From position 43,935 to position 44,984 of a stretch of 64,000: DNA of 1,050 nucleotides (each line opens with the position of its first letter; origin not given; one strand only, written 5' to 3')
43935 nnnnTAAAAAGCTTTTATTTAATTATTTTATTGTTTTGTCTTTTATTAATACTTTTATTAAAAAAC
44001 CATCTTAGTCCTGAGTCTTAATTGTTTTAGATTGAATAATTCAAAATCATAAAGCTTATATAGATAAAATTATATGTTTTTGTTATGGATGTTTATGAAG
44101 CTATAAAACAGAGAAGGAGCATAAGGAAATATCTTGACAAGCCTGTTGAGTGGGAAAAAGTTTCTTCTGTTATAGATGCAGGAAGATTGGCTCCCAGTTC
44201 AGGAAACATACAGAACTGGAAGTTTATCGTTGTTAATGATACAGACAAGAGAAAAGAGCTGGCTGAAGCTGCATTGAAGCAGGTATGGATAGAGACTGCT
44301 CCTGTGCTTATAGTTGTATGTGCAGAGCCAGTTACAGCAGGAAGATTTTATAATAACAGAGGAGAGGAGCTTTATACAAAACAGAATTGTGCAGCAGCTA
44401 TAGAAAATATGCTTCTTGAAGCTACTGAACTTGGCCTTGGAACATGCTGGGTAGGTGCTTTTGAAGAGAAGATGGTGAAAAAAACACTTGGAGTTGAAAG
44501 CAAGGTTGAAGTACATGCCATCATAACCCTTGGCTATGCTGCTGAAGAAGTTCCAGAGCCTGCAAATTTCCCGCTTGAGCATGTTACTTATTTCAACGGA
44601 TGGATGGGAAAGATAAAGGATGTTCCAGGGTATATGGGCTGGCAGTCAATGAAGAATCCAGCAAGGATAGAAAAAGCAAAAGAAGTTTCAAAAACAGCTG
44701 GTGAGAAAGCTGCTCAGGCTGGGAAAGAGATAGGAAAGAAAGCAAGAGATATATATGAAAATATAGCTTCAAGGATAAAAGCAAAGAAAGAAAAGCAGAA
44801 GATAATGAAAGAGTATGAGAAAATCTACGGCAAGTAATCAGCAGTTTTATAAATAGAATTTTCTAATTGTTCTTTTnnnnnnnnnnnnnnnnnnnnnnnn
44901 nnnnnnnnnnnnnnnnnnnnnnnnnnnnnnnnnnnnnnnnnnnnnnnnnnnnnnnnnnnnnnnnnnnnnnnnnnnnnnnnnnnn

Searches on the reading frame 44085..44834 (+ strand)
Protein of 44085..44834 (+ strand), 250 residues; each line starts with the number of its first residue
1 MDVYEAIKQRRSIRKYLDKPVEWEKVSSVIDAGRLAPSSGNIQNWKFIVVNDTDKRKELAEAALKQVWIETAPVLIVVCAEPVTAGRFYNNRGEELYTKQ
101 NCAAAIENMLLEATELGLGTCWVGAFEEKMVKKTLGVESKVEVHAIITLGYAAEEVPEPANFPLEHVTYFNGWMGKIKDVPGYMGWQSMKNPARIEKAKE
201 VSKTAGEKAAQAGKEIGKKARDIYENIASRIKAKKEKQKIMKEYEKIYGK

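Call 11: search_protein_families(library=pfam, proteins=[window:44085-44834:+], max_evalue=0.001)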
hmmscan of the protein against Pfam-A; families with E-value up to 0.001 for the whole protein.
window:44085-44834:+ (250 aa): 2 families
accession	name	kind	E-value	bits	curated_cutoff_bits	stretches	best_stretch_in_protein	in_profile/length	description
PF00881.29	Nitroreductase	-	1.8e-36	126.3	23.5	1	7-151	1-167/167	Nitroreductase family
PF14512.11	TM1586_NiRdase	-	8.2e-21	75.1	27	1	105-172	87-153/215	Putative TM nitroreductase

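Call 29: search_protein_families(library=ncbifam, proteins=[window:44085-44834:+], max_evalue=0.00001)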
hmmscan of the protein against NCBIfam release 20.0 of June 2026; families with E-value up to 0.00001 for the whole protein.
window:44085-44834:+ (250 aa): 9 families
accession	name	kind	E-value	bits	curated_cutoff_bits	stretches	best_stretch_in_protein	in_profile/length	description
TIGR02476.1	BluB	equivalog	2.4e-24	85.9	150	2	3-62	9-68/205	5,6-dimethylbenzimidazole synthase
NF008033.1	PRK10765.1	equivalog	5.1e-18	65.4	223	1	3-169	4-177/240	oxygen-insensitive NADPH nitroreductase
NF009810.0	PRK13294.1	equivalog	4.5e-16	58.8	304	2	5-69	256-319/449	coenzyme F420-0:L-glutamate ligase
TIGR03553.1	F420_FbiB_CTERM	equivalog_domain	4.9e-14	52.5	249.55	1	5-70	1-65/194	F420 biosynthesis protein FbiB, C-terminal domain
NF003768.0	PRK05365.1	equivalog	2.2e-11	43.7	152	1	8-157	19-184/200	malonic semialdehyde reductase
NF008275.0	PRK11053.1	equivalog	2.6e-10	40.1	227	1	1-67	1-68/217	oxygen-insensitive NAD(P)H nitroreductase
TIGR03605.1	antibiot_sagB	domain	1.3e-09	37.8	78.4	1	50-143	72-164/173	SagB family peptide dehydrogenase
NF008088.0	PRK10828.1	equivalog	2.2e-06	27.3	183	0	1-57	1-57/183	NAD(P)H nitroreductase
NF047509.1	Rv3131_FMN_oxido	subfamily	5.1e-06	26.2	199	0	105-163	251-314/319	Acg family FMN-binding oxidoreductase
